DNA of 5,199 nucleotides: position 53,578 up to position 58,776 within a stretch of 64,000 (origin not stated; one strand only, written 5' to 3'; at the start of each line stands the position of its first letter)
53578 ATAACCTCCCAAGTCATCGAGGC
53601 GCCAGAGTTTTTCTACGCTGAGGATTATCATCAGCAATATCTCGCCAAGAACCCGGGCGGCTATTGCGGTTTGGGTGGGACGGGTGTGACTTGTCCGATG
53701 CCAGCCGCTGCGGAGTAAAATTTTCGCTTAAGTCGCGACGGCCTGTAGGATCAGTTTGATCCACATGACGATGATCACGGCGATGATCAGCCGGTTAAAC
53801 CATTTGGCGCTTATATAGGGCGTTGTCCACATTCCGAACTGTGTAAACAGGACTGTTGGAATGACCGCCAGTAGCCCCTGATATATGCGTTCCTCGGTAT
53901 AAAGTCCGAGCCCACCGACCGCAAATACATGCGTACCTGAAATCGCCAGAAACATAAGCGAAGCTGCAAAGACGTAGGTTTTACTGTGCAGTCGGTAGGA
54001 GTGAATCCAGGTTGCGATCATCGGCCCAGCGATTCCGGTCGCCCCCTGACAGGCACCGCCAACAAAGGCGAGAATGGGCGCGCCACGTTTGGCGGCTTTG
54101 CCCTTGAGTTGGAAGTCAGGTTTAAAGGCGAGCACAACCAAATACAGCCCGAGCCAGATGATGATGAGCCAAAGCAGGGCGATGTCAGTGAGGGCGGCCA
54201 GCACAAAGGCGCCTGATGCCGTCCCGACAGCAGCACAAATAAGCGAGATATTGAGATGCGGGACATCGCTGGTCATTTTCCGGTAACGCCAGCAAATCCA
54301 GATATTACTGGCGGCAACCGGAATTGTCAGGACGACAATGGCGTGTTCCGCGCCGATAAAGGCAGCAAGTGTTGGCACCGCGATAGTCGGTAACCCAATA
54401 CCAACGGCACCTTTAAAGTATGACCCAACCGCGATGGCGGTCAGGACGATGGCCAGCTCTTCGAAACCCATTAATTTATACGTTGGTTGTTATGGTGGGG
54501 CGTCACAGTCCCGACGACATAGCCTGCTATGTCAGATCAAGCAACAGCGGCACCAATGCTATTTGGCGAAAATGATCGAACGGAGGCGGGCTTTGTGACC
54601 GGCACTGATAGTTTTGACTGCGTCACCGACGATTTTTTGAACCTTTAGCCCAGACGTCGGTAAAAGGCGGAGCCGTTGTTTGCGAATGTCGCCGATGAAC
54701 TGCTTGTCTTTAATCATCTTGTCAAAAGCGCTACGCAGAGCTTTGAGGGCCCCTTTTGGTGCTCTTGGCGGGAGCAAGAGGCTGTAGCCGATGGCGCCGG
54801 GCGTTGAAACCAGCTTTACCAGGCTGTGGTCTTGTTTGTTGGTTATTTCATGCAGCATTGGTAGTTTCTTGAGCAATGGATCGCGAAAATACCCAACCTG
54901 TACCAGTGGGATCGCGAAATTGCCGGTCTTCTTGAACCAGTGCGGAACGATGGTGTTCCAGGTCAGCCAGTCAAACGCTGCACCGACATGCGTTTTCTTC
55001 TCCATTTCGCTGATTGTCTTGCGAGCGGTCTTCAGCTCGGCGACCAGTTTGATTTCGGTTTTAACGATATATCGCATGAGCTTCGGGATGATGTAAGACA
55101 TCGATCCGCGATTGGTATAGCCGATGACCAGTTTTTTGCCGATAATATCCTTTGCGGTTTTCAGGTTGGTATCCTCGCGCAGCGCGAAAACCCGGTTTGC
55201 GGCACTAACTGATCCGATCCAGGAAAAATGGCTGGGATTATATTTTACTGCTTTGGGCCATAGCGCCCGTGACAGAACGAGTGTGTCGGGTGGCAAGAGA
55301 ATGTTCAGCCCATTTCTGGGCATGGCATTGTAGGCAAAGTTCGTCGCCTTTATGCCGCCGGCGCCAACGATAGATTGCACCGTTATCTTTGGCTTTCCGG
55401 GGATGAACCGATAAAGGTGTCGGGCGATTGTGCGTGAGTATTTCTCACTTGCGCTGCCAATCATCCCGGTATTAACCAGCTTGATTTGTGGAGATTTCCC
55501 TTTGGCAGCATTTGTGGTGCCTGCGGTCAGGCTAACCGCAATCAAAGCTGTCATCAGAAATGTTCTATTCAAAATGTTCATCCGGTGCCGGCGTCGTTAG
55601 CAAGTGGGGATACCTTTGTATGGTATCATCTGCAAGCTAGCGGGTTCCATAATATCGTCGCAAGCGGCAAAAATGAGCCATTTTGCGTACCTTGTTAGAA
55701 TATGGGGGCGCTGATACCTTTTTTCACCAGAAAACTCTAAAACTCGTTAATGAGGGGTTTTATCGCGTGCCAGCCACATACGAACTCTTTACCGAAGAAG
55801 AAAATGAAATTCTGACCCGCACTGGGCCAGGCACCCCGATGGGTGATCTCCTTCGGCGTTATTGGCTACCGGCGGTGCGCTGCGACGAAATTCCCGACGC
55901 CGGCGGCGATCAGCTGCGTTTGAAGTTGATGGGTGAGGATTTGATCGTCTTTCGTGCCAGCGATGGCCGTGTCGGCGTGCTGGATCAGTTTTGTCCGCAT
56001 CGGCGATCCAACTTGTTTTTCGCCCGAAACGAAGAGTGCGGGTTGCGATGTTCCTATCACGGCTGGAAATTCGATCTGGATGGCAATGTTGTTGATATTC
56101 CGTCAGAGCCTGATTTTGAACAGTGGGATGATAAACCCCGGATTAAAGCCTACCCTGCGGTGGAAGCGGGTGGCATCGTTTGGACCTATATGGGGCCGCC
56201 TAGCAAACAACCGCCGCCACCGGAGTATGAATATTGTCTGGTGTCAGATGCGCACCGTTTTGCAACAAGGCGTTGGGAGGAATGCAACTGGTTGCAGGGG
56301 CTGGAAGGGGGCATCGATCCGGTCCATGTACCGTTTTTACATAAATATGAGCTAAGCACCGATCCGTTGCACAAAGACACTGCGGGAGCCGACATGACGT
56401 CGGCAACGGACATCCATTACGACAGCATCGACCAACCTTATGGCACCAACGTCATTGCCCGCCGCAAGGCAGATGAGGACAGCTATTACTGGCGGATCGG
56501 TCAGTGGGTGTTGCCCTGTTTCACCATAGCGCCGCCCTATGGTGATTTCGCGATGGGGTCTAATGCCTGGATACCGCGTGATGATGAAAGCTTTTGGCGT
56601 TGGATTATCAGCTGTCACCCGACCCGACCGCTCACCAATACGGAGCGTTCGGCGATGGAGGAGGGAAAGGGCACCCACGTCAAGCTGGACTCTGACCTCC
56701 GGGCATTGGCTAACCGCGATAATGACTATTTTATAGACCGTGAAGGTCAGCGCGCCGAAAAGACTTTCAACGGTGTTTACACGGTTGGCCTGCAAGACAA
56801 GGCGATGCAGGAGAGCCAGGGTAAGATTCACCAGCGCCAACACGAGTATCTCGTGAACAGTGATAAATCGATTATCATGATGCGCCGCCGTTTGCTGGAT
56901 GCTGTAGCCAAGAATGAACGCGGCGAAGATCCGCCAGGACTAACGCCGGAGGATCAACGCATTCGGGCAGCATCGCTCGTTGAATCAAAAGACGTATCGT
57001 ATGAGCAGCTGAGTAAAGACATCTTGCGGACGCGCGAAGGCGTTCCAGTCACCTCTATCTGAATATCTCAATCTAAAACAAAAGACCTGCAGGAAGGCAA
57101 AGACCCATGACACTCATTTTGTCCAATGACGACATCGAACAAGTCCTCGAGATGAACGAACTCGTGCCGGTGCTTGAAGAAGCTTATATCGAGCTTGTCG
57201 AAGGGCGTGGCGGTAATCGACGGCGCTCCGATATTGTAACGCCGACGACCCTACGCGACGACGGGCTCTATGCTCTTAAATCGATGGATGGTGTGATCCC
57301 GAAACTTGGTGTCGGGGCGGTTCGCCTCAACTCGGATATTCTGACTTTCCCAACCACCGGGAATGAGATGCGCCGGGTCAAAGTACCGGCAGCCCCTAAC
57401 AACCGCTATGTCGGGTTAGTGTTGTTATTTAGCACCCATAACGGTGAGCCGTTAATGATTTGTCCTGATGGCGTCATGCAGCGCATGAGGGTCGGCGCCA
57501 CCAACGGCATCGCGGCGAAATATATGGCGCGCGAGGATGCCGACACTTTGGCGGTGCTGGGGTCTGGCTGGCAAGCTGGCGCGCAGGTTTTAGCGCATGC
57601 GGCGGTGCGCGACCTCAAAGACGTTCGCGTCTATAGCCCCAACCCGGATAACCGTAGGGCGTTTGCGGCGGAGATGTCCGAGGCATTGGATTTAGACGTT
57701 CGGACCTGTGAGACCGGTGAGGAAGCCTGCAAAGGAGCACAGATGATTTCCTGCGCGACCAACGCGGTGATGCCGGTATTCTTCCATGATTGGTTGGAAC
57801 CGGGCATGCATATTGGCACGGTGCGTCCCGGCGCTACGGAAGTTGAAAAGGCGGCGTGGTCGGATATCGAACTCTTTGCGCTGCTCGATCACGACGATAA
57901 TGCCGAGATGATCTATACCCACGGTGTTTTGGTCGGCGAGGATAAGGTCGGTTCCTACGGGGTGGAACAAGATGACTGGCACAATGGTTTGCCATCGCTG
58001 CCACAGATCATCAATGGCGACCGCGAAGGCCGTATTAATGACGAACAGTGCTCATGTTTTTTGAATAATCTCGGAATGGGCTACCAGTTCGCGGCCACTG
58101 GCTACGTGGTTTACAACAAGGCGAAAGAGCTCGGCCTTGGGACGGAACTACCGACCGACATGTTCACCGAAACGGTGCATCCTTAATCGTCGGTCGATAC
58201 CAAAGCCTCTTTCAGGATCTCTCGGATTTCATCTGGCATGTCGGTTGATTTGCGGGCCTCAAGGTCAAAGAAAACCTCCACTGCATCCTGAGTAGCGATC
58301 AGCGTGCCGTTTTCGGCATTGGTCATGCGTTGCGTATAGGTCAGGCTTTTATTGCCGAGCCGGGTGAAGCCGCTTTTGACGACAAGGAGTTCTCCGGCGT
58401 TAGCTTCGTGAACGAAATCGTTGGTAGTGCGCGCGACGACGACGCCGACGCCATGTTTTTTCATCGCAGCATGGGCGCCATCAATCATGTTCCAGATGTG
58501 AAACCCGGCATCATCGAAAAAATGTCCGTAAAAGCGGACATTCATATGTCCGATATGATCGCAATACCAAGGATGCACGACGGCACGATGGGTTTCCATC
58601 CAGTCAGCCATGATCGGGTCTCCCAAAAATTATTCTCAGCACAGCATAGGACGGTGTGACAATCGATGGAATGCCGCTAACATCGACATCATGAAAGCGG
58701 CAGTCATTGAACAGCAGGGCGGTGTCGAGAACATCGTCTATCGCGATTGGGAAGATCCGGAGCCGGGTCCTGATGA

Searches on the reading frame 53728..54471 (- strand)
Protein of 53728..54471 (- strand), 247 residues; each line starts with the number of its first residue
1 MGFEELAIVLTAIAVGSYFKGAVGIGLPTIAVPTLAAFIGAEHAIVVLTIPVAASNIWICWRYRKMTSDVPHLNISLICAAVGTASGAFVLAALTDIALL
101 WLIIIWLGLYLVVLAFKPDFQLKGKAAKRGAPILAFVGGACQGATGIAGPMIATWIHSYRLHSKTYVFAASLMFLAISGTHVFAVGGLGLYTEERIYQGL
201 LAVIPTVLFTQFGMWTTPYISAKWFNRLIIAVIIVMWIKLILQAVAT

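Call 33: search_protein_families(library=pfam, proteins=[window:53728-54471:-], max_evalue=0.00001)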
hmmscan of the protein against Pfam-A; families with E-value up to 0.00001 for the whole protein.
window:53728-54471:- (247 aa): 1 family
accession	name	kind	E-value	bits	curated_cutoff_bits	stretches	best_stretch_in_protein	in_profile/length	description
PF01925.25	TauE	-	3.4e-22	79.7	32.6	1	9-240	2-237/237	Sulfite exporter TauE/SafE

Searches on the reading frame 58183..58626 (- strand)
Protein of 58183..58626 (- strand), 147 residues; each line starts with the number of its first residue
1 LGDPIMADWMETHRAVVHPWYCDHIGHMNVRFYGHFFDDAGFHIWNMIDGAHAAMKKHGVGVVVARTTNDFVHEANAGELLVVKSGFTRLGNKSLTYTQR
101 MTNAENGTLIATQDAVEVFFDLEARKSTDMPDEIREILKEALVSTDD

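Call 34: search_protein_families(library=pfam, proteins=[window:58183-58626:-], max_evalue=0.01)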
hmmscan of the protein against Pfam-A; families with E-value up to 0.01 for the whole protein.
window:58183-58626:- (147 aa): 3 families
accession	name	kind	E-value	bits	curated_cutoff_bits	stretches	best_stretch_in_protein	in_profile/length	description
PF13279.12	4HBT_2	-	1.1e-20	74.7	25.5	1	17-137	1-121/122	Thioesterase-like superfamily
PF03061.28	4HBT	-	5.5e-08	33.4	20.6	1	33-108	9-77/79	Thioesterase superfamily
PF01643.23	Acyl-ACP_TE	-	0.0051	17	23.7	1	51-137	45-130/131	Acyl-ACP thioesterase N-terminal domain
